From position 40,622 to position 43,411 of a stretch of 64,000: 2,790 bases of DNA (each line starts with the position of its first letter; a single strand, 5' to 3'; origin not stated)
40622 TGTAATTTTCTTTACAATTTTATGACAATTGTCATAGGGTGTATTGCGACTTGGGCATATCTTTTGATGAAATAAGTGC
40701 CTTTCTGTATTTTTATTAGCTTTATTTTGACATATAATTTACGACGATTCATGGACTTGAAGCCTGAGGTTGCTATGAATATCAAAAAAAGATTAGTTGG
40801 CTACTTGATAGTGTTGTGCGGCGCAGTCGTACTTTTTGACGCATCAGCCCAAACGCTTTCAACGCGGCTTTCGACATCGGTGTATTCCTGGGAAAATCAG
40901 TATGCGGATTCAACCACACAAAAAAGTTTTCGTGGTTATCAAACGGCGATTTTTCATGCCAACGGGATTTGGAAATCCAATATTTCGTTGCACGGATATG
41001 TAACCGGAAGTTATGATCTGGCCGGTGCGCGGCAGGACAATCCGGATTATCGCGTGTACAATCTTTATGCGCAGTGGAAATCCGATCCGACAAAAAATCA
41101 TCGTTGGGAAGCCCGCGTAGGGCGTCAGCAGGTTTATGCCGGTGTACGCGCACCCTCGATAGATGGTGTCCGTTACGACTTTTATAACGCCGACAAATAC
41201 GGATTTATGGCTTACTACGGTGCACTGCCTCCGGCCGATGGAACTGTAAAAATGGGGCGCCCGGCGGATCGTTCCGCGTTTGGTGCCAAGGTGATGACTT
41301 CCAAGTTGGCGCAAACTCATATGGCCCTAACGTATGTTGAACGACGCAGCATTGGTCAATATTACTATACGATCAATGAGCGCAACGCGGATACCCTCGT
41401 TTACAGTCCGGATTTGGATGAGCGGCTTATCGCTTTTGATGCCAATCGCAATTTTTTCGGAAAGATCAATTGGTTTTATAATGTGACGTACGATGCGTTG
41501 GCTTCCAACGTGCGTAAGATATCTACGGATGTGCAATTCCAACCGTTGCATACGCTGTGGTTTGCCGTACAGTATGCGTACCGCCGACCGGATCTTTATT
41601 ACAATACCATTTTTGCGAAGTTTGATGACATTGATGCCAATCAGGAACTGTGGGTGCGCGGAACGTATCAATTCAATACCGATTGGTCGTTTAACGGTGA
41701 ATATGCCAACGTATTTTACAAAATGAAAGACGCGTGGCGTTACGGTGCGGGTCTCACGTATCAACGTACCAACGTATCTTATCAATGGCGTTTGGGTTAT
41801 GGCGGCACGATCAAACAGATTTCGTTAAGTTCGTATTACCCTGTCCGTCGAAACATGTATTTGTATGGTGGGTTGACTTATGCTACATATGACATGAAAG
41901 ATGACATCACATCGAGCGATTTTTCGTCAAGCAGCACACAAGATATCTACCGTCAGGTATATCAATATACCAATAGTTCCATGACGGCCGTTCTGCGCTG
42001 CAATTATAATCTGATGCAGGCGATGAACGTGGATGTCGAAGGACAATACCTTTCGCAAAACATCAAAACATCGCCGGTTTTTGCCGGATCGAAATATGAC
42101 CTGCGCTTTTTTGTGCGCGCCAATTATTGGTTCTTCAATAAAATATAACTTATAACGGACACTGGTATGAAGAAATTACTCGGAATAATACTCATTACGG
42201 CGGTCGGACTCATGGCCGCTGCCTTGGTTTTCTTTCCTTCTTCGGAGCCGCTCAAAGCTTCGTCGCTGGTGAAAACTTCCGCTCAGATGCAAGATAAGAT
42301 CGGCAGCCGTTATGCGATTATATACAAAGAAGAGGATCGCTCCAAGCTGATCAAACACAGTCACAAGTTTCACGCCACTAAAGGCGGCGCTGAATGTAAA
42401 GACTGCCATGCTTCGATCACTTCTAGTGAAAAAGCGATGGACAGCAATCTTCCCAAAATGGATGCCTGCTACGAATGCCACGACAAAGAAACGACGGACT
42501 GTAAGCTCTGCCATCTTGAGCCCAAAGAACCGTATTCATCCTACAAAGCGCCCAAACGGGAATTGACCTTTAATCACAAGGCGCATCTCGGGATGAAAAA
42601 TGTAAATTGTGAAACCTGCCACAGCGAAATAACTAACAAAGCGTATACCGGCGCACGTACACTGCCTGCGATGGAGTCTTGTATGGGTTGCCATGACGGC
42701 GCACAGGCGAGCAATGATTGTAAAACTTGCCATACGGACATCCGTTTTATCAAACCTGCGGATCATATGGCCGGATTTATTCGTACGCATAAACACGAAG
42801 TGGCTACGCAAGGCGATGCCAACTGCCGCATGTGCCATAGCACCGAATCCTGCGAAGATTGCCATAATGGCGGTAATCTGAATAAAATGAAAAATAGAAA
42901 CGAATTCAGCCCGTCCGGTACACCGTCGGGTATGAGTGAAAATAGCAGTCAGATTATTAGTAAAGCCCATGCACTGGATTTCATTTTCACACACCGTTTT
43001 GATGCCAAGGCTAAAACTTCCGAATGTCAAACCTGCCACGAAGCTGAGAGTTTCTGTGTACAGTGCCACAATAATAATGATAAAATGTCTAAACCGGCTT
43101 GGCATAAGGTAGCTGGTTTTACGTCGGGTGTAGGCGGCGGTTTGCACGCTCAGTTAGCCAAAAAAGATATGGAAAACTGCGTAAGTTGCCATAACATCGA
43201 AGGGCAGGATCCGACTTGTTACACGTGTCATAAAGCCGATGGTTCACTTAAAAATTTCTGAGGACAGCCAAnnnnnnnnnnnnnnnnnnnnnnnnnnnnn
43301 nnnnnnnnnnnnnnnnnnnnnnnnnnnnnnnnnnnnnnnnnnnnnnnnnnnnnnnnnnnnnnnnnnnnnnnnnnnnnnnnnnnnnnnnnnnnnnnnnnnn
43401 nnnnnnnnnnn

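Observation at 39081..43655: Porin-cytochrome-type extracellular electron-transfer module: lipoprotein multiheme cytochrome, outer-membrane beta-barrel, 12-heme cytochrome and a small Cx3CH lipoprotein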

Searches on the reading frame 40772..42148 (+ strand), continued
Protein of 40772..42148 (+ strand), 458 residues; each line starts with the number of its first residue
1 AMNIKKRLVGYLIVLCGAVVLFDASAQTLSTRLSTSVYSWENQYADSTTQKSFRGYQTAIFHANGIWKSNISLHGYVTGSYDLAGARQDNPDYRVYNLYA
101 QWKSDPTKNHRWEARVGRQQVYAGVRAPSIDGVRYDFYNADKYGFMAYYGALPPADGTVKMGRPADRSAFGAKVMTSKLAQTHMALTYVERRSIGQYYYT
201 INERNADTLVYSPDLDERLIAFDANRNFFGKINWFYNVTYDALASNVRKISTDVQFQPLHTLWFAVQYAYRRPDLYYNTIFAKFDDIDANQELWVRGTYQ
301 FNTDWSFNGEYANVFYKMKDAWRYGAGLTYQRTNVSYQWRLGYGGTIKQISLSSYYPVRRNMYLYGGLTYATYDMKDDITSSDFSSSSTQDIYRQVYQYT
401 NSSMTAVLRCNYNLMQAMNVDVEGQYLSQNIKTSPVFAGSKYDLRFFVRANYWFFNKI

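Call 47: find_encoding_contigs(protein=P0291, flank=7000, max_places=1)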
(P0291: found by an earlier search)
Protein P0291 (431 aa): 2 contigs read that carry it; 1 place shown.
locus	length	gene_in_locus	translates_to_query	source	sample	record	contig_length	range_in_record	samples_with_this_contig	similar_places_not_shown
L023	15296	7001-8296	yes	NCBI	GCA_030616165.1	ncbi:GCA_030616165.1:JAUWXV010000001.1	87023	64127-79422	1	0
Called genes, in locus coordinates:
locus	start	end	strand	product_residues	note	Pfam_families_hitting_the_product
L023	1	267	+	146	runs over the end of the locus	PF25471:TM_PetC, PF00355:Rieske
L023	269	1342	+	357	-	PF00033:Cytochrome_B, PF13631:Cytochrom_B_N_2, PF00032:Cytochrom_B_C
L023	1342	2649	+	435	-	PF02085:Cytochrom_CIII (faint), PF09699:Paired_CXXCH_1 (faint), PF14522:Cytochrome_C7 (faint), PF14537:Cytochrom_c3_2 (faint)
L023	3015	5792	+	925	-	PF14522:Cytochrome_C7 (faint), PF22113:Mtrc-MtrF_II-IV_dom (faint), PF13860:FlgD_ig, PF18962:Por_Secre_tail (weak)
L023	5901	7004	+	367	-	-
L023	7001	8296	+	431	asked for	-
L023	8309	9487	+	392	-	PF02085:Cytochrom_CIII (faint), PF14522:Cytochrome_C7, PF14537:Cytochrom_c3_2 (faint)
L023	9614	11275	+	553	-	PF10120:ThiN, PF00586:AIRS, PF02769:AIRS_C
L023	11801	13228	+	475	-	PF16490:Oxidoreduct_C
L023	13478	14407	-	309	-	PF04616:Glyco_hydro_43 (weak), PF22847:Glyco_hydro_43_rel (faint)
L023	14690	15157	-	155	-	PF00300:His_Phos_1 (weak)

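Call 48: search_solved_structures(query=A1, max_evalue=10)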
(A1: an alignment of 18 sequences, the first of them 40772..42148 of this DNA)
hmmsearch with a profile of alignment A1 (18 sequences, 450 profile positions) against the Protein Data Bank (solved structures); distinct sequences matched with E-value up to 10: 1.
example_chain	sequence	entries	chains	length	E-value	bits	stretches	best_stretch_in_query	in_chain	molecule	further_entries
3hm2_A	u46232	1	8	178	2.1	10.4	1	322-370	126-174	precorrin-6Y C5,15-methyltransferase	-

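Call 59: find_homologous_proteins(query=A7, max_evalue=0.001)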
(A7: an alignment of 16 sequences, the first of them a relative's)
Query A7 (16 sequences) (407 aa, profile of the alignment): 31 proteins with E <= 0.001 among 8000 candidates.
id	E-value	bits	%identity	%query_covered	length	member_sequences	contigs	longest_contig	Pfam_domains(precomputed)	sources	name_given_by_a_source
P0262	4.4e-138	479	33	96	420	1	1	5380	-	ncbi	-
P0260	4.6e-135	469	100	100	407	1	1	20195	-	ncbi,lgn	-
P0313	1.2e-126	441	45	97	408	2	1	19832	-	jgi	-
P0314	2.7e-126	440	32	96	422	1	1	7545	-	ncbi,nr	ncbi:MAG: hypothetical protein HY770_04230 [Chitinivibrionia bacterium]|nr:hypothetical protein [Chi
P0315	5.6e-125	436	40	99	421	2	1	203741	-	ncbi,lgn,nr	ncbi:MAG: hypothetical protein CVT49_00690 [candidate division Zixibacteria bacterium HGW-Zixibacter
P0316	4.6e-124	433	36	96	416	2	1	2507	-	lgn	-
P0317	3.1e-122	427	82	100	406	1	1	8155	-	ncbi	-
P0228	3.5e-121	423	21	95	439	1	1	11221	-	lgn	-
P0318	4.2e-121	423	41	98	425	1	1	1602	-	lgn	-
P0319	1.7e-119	418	70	100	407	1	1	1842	-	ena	-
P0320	5.4e-119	416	40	95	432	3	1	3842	-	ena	-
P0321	2.8e-118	414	38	98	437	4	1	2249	-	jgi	jgi:hypothetical protein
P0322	4.6e-118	413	41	96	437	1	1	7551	-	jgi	jgi:hypothetical protein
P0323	6.2e-118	413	41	98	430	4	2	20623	-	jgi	jgi:hypothetical protein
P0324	1.0e-117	412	37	98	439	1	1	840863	-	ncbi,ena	-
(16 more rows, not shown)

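Call 69: search_protein_families(library=ncbifam, proteins=[L006:12949-13512:+, L006:13778-14125:+, L006:14225-16363:+, L006:16368-19208:+, L006:19271-20764:+, L020:4738-6420:-, L022:8249-9733:+], max_evalue=0.01)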
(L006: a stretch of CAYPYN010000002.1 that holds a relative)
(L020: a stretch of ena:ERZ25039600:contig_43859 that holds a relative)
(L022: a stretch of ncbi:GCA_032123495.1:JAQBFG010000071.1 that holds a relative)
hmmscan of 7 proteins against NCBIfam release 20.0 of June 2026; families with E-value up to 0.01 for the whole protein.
L006:12949-13512:+ (187 aa): 7 families
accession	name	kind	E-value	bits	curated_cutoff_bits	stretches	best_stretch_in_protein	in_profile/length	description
NF041198.1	UshA_like_PCGU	equivalog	7.5e-16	57.8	275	1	30-166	400-512/519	UshA-like (seleno)protein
NF043010.1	Cyt554_Nsmonas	equivalog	2.7e-13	49.9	400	1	32-133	25-125/238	cytochrome c-550 CycA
NF041028.1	decahem_GSU2203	exception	9.5e-08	31.6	325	1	9-166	9-159/317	GSU2203 family decaheme c-type cytochrome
TIGR03508.1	decahem_SO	subfamily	1.1e-05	25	192.2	1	90-166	3-81/258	DmsE family decaheme c-type cytochrome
NF041895.1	choice_anch_V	domain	0.0011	19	42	0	110-128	18-36/150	choice-of-anchor V domain-containing protein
TIGR01904.2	GSu_C4xC__C2xCH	domain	0.0027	17.4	27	0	84-127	16-60/73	CxxxxCH/CxxCH domain c-type cytochrome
TIGR01905.1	paired_CXXCH_1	subfamily_domain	0.0072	16.2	25.2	0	152-165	26-39/41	doubled CXXCH domain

L006:13778-14125:+ (115 aa): 2 families
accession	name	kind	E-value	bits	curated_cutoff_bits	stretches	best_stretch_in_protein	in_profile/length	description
NF045774.1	cytochro_C551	exception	9.1e-05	22.4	118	1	27-113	36-110/110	cytochrome c551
NF002361.0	PRK01326.1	equivalog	0.0042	16.2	428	1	44-114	115-187/336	peptidylprolyl isomerase PrsA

L006:14225-16363:+ (712 aa): 11 families
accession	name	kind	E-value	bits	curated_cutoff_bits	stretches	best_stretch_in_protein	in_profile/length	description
TIGR01583.1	formate-DH-gamm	equivalog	1.3e-20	74.3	115.85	1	485-702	3-204/204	formate dehydrogenase subunit gamma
TIGR03508.1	decahem_SO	subfamily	4e-16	59.2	192.2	2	227-409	16-175/258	DmsE family decaheme c-type cytochrome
NF008659.0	PRK11659.1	equivalog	2.6e-11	43.6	184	1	372-414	134-173/188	cytochrome c nitrite reductase pentaheme subunit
NF007558.0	PRK10179.1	equivalog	9.4e-11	41.8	339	1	482-708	5-213/217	formate dehydrogenase-N subunit gamma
NF041028.1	decahem_GSU2203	exception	6.8e-09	35.4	325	1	226-416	48-215/317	GSU2203 family decaheme c-type cytochrome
TIGR02125.1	CytB-hydogenase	equivalog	1e-08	35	121.5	1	491-667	7-190/212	Ni/Fe-hydrogenase, b-type cytochrome subunit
TIGR04257.1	nanowire_3heme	domain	2e-07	31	40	1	372-412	22-62/75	c(7)-type cytochrome triheme domain-containing protein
NF045713.1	CxxCH_16_HmcA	equivalog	3.7e-07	29.1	400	2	101-214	118-239/541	sulfate respiration complex hexadecaheme cytochrome HmcA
NF007924.0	PRK10639.1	equivalog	6.6e-07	29.3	341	1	484-704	7-207/211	formate dehydrogenase cytochrome b556 subunit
TIGR03146.1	cyt_nit_nrfB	equivalog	1.1e-06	28.9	166.6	0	195-343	5-124/145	cytochrome c nitrite reductase pentaheme subunit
TIGR02161.1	napC_nirT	subfamily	0.00048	20.1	310.6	0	267-411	40-177/185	periplasmic nitrate (or nitrite) reductase c-type cytochrome, NapC/NirT family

L006:16368-19208:+ (946 aa): 10 families
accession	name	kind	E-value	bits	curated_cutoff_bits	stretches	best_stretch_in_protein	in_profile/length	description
TIGR03508.1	decahem_SO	subfamily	6.1e-22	78.3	192.2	4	435-606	14-177/258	DmsE family decaheme c-type cytochrome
NF041028.1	decahem_GSU2203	exception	4.5e-16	59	325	4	100-302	28-231/317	GSU2203 family decaheme c-type cytochrome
NF008659.0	PRK11659.1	equivalog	1.2e-09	38.1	184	1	44-118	71-145/188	cytochrome c nitrite reductase pentaheme subunit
TIGR01583.1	formate-DH-gamm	equivalog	1.3e-09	38.3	115.85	1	677-860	3-166/204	formate dehydrogenase subunit gamma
TIGR03146.1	cyt_nit_nrfB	equivalog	3e-08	34.1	166.6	1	45-118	37-119/145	cytochrome c nitrite reductase pentaheme subunit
TIGR04257.1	nanowire_3heme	domain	4.5e-07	29.9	40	0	456-494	24-62/75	c(7)-type cytochrome triheme domain-containing protein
TIGR02161.1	napC_nirT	subfamily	4.7e-06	26.6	310.6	0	235-282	40-87/185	periplasmic nitrate (or nitrite) reductase c-type cytochrome, NapC/NirT family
NF007924.0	PRK10639.1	equivalog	8.4e-06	25.7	341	1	673-861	4-169/211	formate dehydrogenase cytochrome b556 subunit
TIGR01905.1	paired_CXXCH_1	subfamily_domain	1.8e-05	24.6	25.2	0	407-421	26-40/41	doubled CXXCH domain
NF007906.0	PRK10617.1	equivalog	0.0037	17.1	349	0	233-281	47-95/200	cytochrome c-type protein NapC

L006:19271-20764:+ (497 aa): 6 families
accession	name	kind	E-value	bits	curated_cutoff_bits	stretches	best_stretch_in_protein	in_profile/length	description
TIGR03153.1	cytochr_NrfH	equivalog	1.2e-15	57.8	134.2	1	103-208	4-110/138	cytochrome c nitrite reductase small subunit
TIGR02161.1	napC_nirT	subfamily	1.5e-05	25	310.6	1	102-184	25-108/185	periplasmic nitrate (or nitrite) reductase c-type cytochrome, NapC/NirT family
NF011606.0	PRK15032.1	equivalog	2.9e-05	23.4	455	1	100-184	20-107/390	pentaheme c-type cytochrome TorC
NF047727.1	4hemeCytCCctA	equivalog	8.3e-05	22.7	180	1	423-497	34-108/109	tetraheme c-type cytochrome CctA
TIGR02162.1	torC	equivalog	9.8e-05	21.8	478.2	1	98-187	17-110/387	pentaheme c-type cytochrome TorC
TIGR03508.1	decahem_SO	subfamily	0.00032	20.3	192.2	0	429-494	97-151/258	DmsE family decaheme c-type cytochrome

L020:4738-6420:- (560 aa): 7 families
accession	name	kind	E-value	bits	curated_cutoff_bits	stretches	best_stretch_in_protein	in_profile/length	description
NF041198.1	UshA_like_PCGU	equivalog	5.4e-26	91.3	275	1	129-254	399-517/519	UshA-like (seleno)protein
TIGR03508.1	decahem_SO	subfamily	1.1e-07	31.6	192.2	0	178-279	3-102/258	DmsE family decaheme c-type cytochrome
TIGR01905.1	paired_CXXCH_1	subfamily_domain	4.3e-06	26.5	25.2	0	307-325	9-27/41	doubled CXXCH domain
NF043010.1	Cyt554_Nsmonas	equivalog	7.9e-06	25.4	400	1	130-231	24-127/238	cytochrome c-550 CycA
NF041028.1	decahem_GSU2203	exception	0.0018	17.6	325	0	179-279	38-133/317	GSU2203 family decaheme c-type cytochrome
NF038111.1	rhom_dep_M36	equivalog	0.0031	15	1700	1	41-125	1187-1276/1315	rhombosortase-dependent M36 family metallopeptidase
NF038112.1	myxo_dep_M36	subfamily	0.0052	13.9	1500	1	43-114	1476-1552/1604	myxosortase-dependent M36 family metallopeptidase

L022:8249-9733:+ (494 aa): 3 families
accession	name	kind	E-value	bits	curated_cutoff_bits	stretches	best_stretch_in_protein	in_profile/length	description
TIGR01904.2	GSu_C4xC__C2xCH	domain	1.2e-21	76.2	27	2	369-431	10-73/73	CxxxxCH/CxxCH domain c-type cytochrome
NF045722.1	c3_cytochr_TmcA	equivalog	0.00021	21.2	114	0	194-253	61-112/125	acidic tetraheme cytochrome c3 TmcA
NF045713.1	CxxCH_16_HmcA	equivalog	0.0026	16.4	400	1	186-256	172-238/541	sulfate respiration complex hexadecaheme cytochrome HmcA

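Call 71: list_cluster_members(proteins=[P0139, P0141, P0145, P0150, P0155, P0163, P0168, P0178, P0190, P0209])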
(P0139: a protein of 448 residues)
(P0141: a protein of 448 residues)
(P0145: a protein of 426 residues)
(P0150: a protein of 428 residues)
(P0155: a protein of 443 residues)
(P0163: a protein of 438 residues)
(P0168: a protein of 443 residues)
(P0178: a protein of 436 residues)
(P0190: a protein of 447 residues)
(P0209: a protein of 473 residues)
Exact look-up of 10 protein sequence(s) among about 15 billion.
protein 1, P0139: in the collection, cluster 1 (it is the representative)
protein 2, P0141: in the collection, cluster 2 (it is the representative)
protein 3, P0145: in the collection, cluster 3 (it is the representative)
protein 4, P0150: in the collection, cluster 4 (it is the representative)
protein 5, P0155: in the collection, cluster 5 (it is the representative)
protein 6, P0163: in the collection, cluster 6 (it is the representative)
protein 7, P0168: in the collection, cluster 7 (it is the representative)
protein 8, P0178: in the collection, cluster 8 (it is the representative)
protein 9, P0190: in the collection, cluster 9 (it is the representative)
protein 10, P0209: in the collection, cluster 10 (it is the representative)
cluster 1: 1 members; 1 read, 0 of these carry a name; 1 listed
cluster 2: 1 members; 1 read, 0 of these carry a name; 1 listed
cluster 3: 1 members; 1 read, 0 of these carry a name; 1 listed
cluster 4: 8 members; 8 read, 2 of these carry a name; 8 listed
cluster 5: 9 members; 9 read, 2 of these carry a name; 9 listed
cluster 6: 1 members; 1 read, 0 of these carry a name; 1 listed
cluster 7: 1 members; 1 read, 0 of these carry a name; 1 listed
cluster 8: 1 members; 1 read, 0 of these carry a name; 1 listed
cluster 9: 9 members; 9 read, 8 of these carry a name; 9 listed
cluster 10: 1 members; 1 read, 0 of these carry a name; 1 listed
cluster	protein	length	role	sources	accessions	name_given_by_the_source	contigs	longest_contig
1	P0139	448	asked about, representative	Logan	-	-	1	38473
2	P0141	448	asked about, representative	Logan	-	-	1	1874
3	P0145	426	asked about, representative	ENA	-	-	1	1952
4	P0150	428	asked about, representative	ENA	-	-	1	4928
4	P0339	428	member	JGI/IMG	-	hypothetical protein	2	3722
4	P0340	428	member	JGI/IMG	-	hypothetical protein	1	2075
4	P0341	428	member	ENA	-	-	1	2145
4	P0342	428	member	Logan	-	-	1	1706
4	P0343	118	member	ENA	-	-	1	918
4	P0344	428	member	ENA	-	-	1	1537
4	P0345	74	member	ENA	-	-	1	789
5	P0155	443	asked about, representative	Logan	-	-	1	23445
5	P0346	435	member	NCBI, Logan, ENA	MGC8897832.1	MAG: hypothetical protein ACP5ON_06310 [Bacteroidota bacterium]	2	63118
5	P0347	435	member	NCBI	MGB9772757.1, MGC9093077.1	MAG: hypothetical protein ACP5JH_07530 [Bacteroidota bacterium]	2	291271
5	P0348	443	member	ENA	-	-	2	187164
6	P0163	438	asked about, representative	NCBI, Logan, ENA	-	-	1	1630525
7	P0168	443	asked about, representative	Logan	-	-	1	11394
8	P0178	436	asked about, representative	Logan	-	-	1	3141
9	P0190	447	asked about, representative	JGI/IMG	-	hypothetical protein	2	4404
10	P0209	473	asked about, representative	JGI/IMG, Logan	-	-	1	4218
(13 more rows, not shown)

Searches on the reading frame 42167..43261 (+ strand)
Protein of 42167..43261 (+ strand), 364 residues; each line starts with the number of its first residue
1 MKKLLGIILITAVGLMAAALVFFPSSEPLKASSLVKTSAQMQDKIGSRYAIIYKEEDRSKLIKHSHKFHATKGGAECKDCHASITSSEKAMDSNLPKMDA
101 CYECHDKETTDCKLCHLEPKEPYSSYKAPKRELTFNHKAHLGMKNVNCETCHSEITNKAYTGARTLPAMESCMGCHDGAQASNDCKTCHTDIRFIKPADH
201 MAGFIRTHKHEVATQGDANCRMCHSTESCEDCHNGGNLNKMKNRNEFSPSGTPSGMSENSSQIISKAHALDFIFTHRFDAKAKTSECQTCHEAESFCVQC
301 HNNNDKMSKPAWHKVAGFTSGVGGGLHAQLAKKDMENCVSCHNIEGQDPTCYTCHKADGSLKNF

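Call 3: search_protein_families(library=pfam, proteins=[window:42167-43261:+], max_evalue=0.1)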
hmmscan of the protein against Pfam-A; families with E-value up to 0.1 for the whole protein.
window:42167-43261:+ (364 aa): 6 families
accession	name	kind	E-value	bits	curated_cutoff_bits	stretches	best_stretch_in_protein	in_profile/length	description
PF14522.11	Cytochrome_C7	-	2.5e-15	56.5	24.8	2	134-190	2-67/67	Cytochrome c7 and related cytochrome c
PF22113.1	Mtrc-MtrF_II-IV_dom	-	5e-10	39.6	30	2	75-227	7-166/176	Outer membrane cytochrome MtrC/MtrF-like, domains II/IV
PF14537.11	Cytochrom_c3_2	-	9.7e-09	36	25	1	69-177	2-79/79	Cytochrome c3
PF02085.21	Cytochrom_CIII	-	2.7e-06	28.1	22.9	1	128-178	16-55/101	Class III cytochrome C family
PF09699.15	Paired_CXXCH_1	-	0.00015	21.8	20.6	1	73-108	6-39/41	Doubled CXXCH motif (Paired_CXXCH_1)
PF05495.17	zf-CHY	-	0.0009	20.1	31.3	1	143-191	16-64/68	CHY zinc finger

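Call 4: search_protein_families(library=ncbifam, proteins=[window:42167-43261:+], max_evalue=0.1)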
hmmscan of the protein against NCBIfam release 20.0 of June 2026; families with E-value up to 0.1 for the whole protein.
window:42167-43261:+ (364 aa): 6 families
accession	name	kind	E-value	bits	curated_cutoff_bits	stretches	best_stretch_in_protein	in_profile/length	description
NF041781.1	mnquin_red_QrcA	equivalog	3.7e-14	52.7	180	2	126-301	24-173/174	menaquinone reductase multiheme cytochrome c subunit QrcA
TIGR04257.1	nanowire_3heme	domain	7.7e-09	35.6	40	2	128-190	8-75/75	c(7)-type cytochrome triheme domain-containing protein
NF045713.1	CxxCH_16_HmcA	equivalog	2.2e-05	23.3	400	1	112-357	135-370/541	sulfate respiration complex hexadecaheme cytochrome HmcA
TIGR03508.1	decahem_SO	subfamily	0.00016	21.3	192.2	0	65-113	86-132/258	DmsE family decaheme c-type cytochrome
TIGR01905.1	paired_CXXCH_1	subfamily_domain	0.0077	16.1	25.2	1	74-108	6-39/41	doubled CXXCH domain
NF038038.1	cytoc_DsrJ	equivalog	0.038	14.3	100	0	334-355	100-121/121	sulfate reduction electron transfer complex DsrMKJOP subunit DsrJ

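Call 6: search_solved_structures(query=window:42167-43261:+, max_evalue=1)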
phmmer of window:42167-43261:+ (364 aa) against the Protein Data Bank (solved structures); distinct sequences matched with E-value up to 1: 12.
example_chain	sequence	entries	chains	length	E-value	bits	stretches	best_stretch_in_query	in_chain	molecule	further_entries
3ov0_A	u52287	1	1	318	3.2e-13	53.3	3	64-192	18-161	Cytochrome c family protein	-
8k9e_A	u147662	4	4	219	2.5e-10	43.7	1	62-200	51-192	Cytochrome c7-like domain-containing protein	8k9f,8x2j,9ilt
6f0k_A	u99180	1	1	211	3.9e-09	39.8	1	64-224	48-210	Cytochrome c family protein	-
6lod_A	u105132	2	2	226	1.4e-08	38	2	132-178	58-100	MULTIHEME_CYTC domain-containing protein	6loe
3ouq_A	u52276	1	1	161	2.8e-07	33.7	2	109-190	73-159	Cytochrome c family protein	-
6btm_A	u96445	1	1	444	5e-07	32.9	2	129-179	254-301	Alternative Complex III subunit A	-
3h34_A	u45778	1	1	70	0.0018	21.2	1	131-190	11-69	Cytochrome c7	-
3bxu_A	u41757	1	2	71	0.0073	19.2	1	126-189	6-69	Cytochrome c3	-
4hb8_A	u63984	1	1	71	0.046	16.5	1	127-189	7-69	PpcA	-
4hb6_A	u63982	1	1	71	0.061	16.1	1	127-189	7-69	PpcA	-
2j7a_A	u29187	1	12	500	0.57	13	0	73-112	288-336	CYTOCHROME C NITRITE REDUCTASE NRFA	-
2vr0_A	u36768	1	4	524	0.63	12.8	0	73-112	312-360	CYTOCHROME C NITRITE REDUCTASE, CATALYTIC SUBUNIT NFRA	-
